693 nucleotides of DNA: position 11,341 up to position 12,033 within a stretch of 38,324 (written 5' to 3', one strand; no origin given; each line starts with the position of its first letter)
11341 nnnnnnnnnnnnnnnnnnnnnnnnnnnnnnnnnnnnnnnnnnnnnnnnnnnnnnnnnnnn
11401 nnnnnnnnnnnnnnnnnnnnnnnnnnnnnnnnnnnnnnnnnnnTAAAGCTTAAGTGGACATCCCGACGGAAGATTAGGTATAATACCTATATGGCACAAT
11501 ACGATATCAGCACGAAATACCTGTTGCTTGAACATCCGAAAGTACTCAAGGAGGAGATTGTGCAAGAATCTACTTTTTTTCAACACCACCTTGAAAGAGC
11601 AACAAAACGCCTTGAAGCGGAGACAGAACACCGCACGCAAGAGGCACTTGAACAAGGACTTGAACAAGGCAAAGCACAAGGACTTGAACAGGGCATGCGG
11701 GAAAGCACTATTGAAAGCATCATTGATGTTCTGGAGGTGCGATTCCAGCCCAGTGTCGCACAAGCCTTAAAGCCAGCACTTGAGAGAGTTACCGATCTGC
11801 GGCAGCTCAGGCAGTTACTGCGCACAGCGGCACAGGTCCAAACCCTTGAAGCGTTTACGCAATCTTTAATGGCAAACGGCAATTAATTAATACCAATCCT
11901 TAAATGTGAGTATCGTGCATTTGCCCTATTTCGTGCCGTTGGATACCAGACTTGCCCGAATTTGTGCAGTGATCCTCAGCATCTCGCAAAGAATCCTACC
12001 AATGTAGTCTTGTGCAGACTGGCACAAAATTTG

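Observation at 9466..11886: Rpn/YhgA-like nuclease with an in-frame internal SD+GTG, next to a paralog that is exactly its nuclease-deleted form: candidate toxin / intragenic-antitoxin module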

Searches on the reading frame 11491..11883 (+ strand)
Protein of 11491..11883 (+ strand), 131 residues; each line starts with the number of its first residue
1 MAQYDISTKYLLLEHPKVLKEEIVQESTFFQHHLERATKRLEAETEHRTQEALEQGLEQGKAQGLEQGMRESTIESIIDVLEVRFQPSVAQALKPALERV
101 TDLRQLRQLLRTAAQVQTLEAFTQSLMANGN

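Call 3: search_protein_families(library=pfam, proteins=[window:11491-11883:+], max_evalue=0.1)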
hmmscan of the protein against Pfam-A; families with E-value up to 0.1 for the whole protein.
window:11491-11883:+ (131 aa): 2 families
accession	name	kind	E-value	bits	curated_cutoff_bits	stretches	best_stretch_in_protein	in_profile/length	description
PF09811.14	Yae1_N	-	0.036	14.2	27.5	1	51-70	8-27/39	Essential protein Yae1, N terminal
PF16716.10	BST2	-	0.062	14.4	27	1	28-90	20-87/91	Bone marrow stromal antigen 2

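Call 4: search_protein_families(library=ncbifam, proteins=[window:11491-11883:+], max_evalue=0.1)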
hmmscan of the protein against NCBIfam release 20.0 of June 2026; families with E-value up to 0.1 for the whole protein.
window:11491-11883:+ (131 aa): 8 families
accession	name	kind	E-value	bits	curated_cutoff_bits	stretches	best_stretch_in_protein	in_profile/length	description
NF004267.1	PRK05687.1-3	equivalog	0.00046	19.4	293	1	34-75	57-98/266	flagellar assembly protein FliH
NF009925.1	PRK13386.1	equivalog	0.0027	17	192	1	43-73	29-59/228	flagellar assembly protein FliH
NF004266.1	PRK05687.1-1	equivalog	0.0046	16.5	260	1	21-75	26-80/230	flagellar assembly protein FliH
NF005198.1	PRK06669.1-3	equivalog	0.0046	16.2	200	1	16-72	105-158/299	flagellar assembly protein FliH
TIGR01784.1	T_den_put_tspse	subfamily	0.0066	16.3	52.1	1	17-82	190-251/273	Rpn family recombination-promoting nuclease/putative transposase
NF004270.2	PRK05687.2-1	equivalog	0.0097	15.5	180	1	40-93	34-87/223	flagellar assembly protein FliH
TIGR02499.1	HrpE_YscL_not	equivalog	0.018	15.1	78.7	1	33-120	25-113/166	type III secretion system stator protein SctL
NF007418.0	PRK09956.1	equivalog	0.095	11.7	583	1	39-88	241-290/308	ISNCY family transposase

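Call 9: find_homologous_proteins(query=window:11491-11883:+)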
Query window:11491-11883:+ (131 aa): 11 proteins with E <= 0.001 among 47 candidates.
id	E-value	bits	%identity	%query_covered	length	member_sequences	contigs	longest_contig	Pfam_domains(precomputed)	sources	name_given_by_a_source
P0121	5.0e-74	263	100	100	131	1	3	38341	-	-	-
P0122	3.0e-31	126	62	88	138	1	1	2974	-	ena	-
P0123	1.6e-26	111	51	83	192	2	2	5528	-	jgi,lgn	-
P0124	7.5e-25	105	52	79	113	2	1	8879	-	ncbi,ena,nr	ncbi:hypothetical protein F4Y93_08105 [Candidatus Poribacteria bacterium]|nr:hypothetical protein [C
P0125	3.7e-24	103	56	81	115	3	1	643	-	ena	-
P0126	7.0e-24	102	52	79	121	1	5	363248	-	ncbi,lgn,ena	-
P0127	1.4e-23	101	55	79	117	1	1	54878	-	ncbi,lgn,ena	-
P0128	1.8e-23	101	56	79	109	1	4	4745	-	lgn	-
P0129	8.4e-15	73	46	88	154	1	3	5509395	-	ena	-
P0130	1.4e-8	53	48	64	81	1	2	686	-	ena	-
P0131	8.3e-8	50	43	71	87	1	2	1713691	PF12510.14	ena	-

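Call 13: find_encoding_contigs(protein=P0126, flank=6000, max_places=5)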
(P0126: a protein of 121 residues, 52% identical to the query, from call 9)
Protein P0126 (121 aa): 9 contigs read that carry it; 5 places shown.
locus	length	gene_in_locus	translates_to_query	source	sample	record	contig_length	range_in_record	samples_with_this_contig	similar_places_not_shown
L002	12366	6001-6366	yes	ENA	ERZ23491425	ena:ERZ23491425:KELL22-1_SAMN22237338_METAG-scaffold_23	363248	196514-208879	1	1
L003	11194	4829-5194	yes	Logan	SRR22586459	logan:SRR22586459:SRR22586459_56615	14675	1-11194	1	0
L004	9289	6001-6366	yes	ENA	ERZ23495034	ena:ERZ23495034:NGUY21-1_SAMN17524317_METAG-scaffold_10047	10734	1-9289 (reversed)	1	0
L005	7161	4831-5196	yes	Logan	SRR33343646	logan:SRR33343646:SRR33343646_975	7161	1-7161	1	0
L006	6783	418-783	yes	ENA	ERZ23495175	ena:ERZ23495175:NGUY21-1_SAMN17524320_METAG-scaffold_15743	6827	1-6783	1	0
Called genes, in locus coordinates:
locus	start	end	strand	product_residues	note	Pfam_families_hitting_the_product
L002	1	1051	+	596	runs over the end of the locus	PF17297:PEPCK_N, PF00821:PEPCK_GTP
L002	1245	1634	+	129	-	PF04255:DUF433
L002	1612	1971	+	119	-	PF18480:DUF5615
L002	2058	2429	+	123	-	PF04255:DUF433 (weak)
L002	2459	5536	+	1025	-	PF00404:Dockerin_1, PF13860:FlgD_ig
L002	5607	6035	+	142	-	-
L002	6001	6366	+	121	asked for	-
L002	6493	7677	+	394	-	PF00487:FA_desaturase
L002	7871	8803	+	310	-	PF05721:PhyH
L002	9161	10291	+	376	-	PF12704:MacB_PCD, PF02687:FtsX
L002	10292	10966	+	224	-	PF00005:ABC_tran, PF02463:SMC_N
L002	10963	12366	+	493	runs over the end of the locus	-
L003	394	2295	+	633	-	PF07244:POTRA (weak), PF08479:POTRA_2 (faint), PF07244:POTRA, PF01103:Omp85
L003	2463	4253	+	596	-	PF17297:PEPCK_N, PF00821:PEPCK_GTP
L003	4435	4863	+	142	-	-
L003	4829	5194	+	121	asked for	-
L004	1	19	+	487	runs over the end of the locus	?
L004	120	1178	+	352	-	PF04754:Transposase_31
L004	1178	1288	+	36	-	-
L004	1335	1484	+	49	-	-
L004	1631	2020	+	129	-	PF04255:DUF433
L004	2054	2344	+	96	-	-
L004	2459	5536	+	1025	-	PF00404:Dockerin_1, PF13860:FlgD_ig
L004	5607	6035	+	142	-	-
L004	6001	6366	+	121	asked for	-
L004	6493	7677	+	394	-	PF00487:FA_desaturase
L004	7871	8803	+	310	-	PF05721:PhyH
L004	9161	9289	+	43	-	?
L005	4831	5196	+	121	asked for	-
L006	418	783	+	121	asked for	-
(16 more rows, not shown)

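Call 14: find_encoding_contigs(protein=P0127, flank=6000, max_places=3)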
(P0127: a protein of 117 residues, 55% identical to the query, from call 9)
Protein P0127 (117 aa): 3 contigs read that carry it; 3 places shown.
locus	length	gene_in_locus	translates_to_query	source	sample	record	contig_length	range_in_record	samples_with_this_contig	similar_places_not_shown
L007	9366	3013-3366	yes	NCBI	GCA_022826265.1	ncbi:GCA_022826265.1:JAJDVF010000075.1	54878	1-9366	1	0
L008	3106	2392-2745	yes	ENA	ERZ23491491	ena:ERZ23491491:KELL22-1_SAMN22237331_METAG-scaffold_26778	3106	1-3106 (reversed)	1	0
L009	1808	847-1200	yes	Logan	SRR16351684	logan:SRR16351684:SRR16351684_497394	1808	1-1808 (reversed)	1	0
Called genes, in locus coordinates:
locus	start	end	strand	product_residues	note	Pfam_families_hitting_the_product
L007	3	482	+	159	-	?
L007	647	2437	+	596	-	PF17297:PEPCK_N, PF00821:PEPCK_GTP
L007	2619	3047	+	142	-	-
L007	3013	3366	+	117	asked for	-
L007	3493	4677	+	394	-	PF00487:FA_desaturase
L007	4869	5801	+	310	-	PF05721:PhyH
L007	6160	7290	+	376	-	PF12704:MacB_PCD, PF02687:FtsX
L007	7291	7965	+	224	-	PF00005:ABC_tran, PF02463:SMC_N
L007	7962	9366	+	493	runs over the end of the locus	-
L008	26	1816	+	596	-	PF17297:PEPCK_N, PF00821:PEPCK_GTP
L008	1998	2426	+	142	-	-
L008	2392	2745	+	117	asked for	-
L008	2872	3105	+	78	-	?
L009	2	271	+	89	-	?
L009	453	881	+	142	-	-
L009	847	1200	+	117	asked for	-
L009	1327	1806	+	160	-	?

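Call 54: search_protein_representatives(protein=window:11491-11883:+)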
Query: 131 residues. Proteins with E-value up to 0.001 (for the whole library): 796; up to 1e-10: 76; up to 1e-30: 2. The best 150 are listed.
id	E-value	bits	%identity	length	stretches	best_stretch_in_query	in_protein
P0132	3.5e-36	139.9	47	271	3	66-126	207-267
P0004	2.3e-35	137.3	61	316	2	17-126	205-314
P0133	1.8e-30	121.6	41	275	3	49-129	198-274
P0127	4.6e-24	100.9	57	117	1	24-127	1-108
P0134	3.6e-20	88.4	53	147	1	17-126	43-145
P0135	3.3e-19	85.3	48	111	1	25-129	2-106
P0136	1.6e-18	83.1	41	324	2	40-131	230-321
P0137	3.9e-18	81.9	44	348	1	19-131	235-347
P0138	2.2e-17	79.4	93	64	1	1-45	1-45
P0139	2.2e-17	79.4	52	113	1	40-131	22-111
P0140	1.6e-16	76.6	51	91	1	52-131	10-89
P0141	6.3e-16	74.7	48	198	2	17-130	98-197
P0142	1.0e-15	74.1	49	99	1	47-128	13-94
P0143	1.1e-15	73.9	48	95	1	51-131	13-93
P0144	1.1e-15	73.9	47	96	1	41-129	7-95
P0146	3.1e-15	72.5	48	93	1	46-127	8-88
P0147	3.1e-15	72.5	54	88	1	50-129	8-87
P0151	2.2e-14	69.8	50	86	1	50-127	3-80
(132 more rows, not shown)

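Call 55: search_protein_families(library=pfam, proteins=[P0140, P0142, P0143, P0146, P0147, P0151, P0135, P0139, P0132, P0133], max_evalue=0.01)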
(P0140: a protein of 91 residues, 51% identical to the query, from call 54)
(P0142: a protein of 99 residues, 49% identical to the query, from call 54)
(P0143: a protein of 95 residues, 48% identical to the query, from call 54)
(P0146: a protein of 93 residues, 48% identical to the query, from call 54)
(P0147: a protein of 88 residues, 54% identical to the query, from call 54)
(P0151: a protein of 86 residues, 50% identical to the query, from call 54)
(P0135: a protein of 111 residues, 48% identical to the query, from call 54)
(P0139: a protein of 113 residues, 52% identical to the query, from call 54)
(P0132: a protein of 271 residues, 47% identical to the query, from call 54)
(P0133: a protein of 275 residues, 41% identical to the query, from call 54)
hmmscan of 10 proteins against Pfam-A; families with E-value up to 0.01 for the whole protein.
P0140 (91 aa): 1 family
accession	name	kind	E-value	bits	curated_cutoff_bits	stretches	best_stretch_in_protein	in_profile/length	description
PF12510.13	Smoothelin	-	0.00026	21.3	23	1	50-75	9-34/50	Smoothelin cytoskeleton protein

P0142 (99 aa): 1 family
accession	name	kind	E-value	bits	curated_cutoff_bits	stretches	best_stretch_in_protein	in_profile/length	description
PF08349.16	DUF1722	-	0.0029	18.3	22.5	1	40-98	27-84/117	Protein of unknown function (DUF1722)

P0143 (95 aa): 0 families

P0146 (93 aa): 0 families

P0147 (88 aa): 0 families

P0151 (86 aa): 0 families

P0135 (111 aa): 2 families
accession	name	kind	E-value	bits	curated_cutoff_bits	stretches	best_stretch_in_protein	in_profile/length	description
PF09811.14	Yae1_N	-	0.0016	18.6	27.5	1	14-47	1-34/39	Essential protein Yae1, N terminal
PF00831.28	Ribosomal_L29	-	0.0064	16.9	24.5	0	57-97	21-53/57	Ribosomal L29 protein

P0139 (113 aa): 1 family
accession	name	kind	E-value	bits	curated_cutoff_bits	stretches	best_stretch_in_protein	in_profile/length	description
PF03990.20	DUF348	-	0.0056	16.8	24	0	23-42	10-29/41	G5-linked-Ubiquitin-like domain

P0132 (271 aa): 2 families
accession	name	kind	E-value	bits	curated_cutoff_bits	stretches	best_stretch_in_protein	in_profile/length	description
PF04641.18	Rtf2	-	0.0022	17.8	27.4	0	58-144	13-98/258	Rtf2 RING-finger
PF23534.1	Microp_apicomplexa_20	-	0.0029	18.1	27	0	200-223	21-45/79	Apicomplexa microprotein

P0133 (275 aa): 1 family
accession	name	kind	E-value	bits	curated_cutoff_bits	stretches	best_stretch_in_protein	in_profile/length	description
PF24988.1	NEW1_HB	-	0.0061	17.1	27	0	199-268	9-73/87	NEW1 helical bundle domain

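Call 56: predict_structure(alignment_id=A3)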
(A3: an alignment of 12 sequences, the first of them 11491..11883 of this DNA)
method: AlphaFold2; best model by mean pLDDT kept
length: 131 residues; sequences in the alignment: 12
mean_pLDDT: 78.4   pTM: 0.54
mean pLDDT of the five models: 78.4, 76.9, 75.4, 72.8, 70.6
residues with pLDDT >= 90: 57; 70-90: 41; 50-70: 16; < 50: 17
segments of 3 or more residues with pLDDT < 50: 1-6, 8-16
pLDDT, mean of each block of 10 residues (from residue 1): 43 48 59 72 80 80 85 96 93 93 93 93 86 48
secondary structure, 60 per line:
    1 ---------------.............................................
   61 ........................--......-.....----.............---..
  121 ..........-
elements in order: H16-84 H87-92 H94-98 H103-115 H119-130

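Call 59: find_encoding_contigs(protein=P0138, flank=6000, max_places=4)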
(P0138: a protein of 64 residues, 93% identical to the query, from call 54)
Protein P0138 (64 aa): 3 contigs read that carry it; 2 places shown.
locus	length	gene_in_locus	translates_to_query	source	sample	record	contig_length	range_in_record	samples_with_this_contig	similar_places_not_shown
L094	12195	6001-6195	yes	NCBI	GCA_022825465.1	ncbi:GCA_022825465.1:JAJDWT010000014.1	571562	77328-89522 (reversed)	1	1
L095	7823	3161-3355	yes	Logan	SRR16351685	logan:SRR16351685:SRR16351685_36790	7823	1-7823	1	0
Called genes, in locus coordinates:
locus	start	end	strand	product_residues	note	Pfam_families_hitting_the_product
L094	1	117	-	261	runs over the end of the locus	PF05721:PhyH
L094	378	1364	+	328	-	PF00248:Aldo_ket_red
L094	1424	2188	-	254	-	-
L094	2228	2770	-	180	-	PF01923:Cob_adeno_trans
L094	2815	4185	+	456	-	PF02746:MR_MLE_N (weak), PF13378:MR_MLE_C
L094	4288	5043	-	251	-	PF03328:HpcH_HpaI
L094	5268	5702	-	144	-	-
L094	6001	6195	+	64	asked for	-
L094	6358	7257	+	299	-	PF05721:PhyH, PF13759:2OG-FeII_Oxy_5 (faint)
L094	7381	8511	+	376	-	PF12704:MacB_PCD, PF02687:FtsX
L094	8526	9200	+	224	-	PF00005:ABC_tran, PF02463:SMC_N (weak)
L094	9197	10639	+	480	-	-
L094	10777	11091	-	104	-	PF00355:Rieske, PF13806:Rieske_2, PF22543:Rieske_4 (weak)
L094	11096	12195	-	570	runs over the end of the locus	PF00528:BPD_transp_1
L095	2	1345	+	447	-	?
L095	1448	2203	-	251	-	PF03328:HpcH_HpaI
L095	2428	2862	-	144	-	-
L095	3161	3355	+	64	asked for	-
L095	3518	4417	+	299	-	PF05721:PhyH, PF13759:2OG-FeII_Oxy_5 (faint)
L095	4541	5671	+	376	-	PF12704:MacB_PCD, PF02687:FtsX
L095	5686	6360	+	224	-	PF00005:ABC_tran, PF02463:SMC_N (weak)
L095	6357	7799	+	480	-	-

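Call 60: fold_search(model_id=the predicted structure, library=pdb)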
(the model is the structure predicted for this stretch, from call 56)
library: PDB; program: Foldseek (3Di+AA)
matches with E <= 10: 22; with E <= 0.001: 0
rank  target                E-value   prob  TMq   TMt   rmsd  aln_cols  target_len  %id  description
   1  5xtn_B                2.0e+00  0.14  0.23  0.14   9.2        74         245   16  Crystal structure of baculoviral sulfhydryl oxidase P33 (C155A, C158A mutant) (released 2017-09-13)
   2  5xtn_A                2.1e+00  0.14  0.23  0.14   9.2        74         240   16  Crystal structure of baculoviral sulfhydryl oxidase P33 (C155A, C158A mutant) (released 2017-09-13)
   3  9dd3_A                2.3e+00  0.51  0.34  0.20   3.5        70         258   17  Crystal Structure of Designed allosteric facilitated dissociation switch AS5 in complex state HE (released 2025-08-20)
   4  8i7r_A4               4.2e+00  0.18  0.42  0.31  11.6       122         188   18  In situ structure of axonemal doublet microtubules in mouse sperm with 48-nm repeat (released 2023-10-11)
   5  9dd2                  4.7e+00  0.30  0.35  0.19   3.4        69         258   16  Crystal Structure of Designed allosteric facilitated dissociation switch AS5 (released 2025-08-20)
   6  7rro_D9               5.0e+00  0.09  0.36  0.19  17.7       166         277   12  Structure of the 48-nm repeat doublet microtubule from bovine tracheal cilia (released 2021-10-27)
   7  7ung_B0               5.3e+00  0.15  0.47  0.34  12.6       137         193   17  48-nm repeat of the human respiratory doublet microtubule (released 2022-10-05)
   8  9fqr_FA               5.6e+00  0.15  0.46  0.23  15.9       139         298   18  96-nm repeat of axonemal doublet microtubules from bovine sperm (released 2025-03-26)
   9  8otz_Cs               5.6e+00  0.10  0.37  0.30  14.2       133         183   20  48-nm repeat of the native axonemal doublet microtubule from bovine sperm (released 2023-11-22)
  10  4k12_B                5.6e+00  0.08  0.21  0.32  12.6        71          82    4  Structural Basis for Host Specificity of Factor H Binding by Streptococcus pneumoniae (released 2014-04-09)
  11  4v7f_o                5.6e+00  0.06  0.19  0.08  16.3        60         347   18  Arx1 pre-60S particle. (released 2014-07-09)
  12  7abf_A4               6.3e+00  0.10  0.31  0.20  20.1       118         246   19  Human pre-Bact-1 spliceosome core structure (released 2020-12-09)
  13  7z3n_C                7.1e+00  0.23  0.55  0.20   5.9       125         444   12  Cryo-EM structure of the ribosome-associated RAC complex on the 80S ribosome - RAC-1 conformation (released 2023-04-12)
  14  8i7o_A3               7.1e+00  0.10  0.43  0.29  12.2       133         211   19  In situ structure of axonemal doublet microtubules in mouse sperm with 16-nm repeat (released 2023-10-11)
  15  4rkn_C                7.5e+00  0.05  0.18  0.05  11.8        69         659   16  Wolinella succinogenes octaheme sulfite reductase MccA, form II (released 2015-02-04)
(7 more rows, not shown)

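Call 66: search_protein_families(library=padloc, proteins=[window:11491-11883:+], max_evalue=0.1)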
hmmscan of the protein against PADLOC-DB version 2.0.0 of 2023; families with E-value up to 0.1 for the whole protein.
window:11491-11883:+ (131 aa): 2 families
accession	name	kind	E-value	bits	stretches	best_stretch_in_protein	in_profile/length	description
PDLC01084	C3a178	-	0.003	16.1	1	39-74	39-77/90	putative invertase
PDLC00606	ZorA1|ZorA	-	0.01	12.3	1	30-106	207-285/636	MotA/ExbB/TolQ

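Call 68: find_homologous_proteins(query=L004:120-830:+, max_evalue=0.00001)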
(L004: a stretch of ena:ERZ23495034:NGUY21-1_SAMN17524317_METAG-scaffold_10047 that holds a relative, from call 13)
Query L004:120-830:+ (237 aa): 802 proteins with E <= 0.00001 among 1320 candidates; the best 120 are listed.
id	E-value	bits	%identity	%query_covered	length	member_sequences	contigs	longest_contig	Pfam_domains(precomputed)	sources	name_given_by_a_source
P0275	3.1e-138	477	92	100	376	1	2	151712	PF04754.19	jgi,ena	-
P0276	6.9e-137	472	91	100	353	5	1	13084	PF04754.19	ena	-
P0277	2.1e-136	471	90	100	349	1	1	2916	PF04754.19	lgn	-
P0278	3.3e-135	467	89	97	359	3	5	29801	PF04754.19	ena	-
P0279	1.5e-133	461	89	97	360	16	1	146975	PF04754.19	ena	-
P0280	4.1e-132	457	88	97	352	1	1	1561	PF04754.19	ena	-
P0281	2.1e-131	454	87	100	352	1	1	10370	PF04754.19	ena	-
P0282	2.7e-130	451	87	100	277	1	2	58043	PF04754.19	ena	-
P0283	5.8e-129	446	86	97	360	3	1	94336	PF04754.19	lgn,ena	-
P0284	1.6e-128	445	86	100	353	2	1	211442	PF04754.19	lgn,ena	-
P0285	3.7e-128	444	86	97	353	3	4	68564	PF04754.19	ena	-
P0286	2.7e-127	441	84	100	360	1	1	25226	PF04754.19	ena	-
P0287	2.6e-126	438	85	97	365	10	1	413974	PF04754.19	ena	-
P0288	2.1e-119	415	81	96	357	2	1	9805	PF04754.19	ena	-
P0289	3.2e-101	356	84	81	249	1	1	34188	PF04754.19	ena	-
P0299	6.0e-95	335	66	97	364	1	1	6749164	PF04754.19,PF14261.12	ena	-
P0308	2.3e-93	330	65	97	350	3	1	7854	PF04754.19,PF14261.12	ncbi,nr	ncbi:MAG: Rpn family recombination-promoting nuclease/putative transposase [Candidatus Poribacteria 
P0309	2.9e-93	330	67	100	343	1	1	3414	PF04754.19,PF14261.12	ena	-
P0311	5.9e-93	329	67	94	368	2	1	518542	PF04754.19,PF14261.12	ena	-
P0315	7.2e-93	328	68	97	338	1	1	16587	PF04754.19,PF14261.12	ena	-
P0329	8.6e-92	325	68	89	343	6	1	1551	PF04754.19,PF14261.12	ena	-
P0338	1.8e-91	324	63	97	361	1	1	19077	PF04754.19,PF14261.12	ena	-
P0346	7.3e-91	322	63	97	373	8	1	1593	PF04754.19,PF14261.12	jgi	jgi:predicted transposase/invertase (TIGR01784 family)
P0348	7.8e-91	322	65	97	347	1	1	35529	PF04754.19,PF14261.12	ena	-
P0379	2.2e-89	317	64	97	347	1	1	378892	PF04754.19,PF14261.12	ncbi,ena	-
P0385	6.6e-89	315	63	97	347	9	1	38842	PF04754.19,PF14261.12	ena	-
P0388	1.2e-88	315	63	97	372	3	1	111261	PF04754.19,PF14261.12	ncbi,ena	-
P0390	1.6e-88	314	65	97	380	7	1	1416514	PF04754.19,PF14261.12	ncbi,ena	-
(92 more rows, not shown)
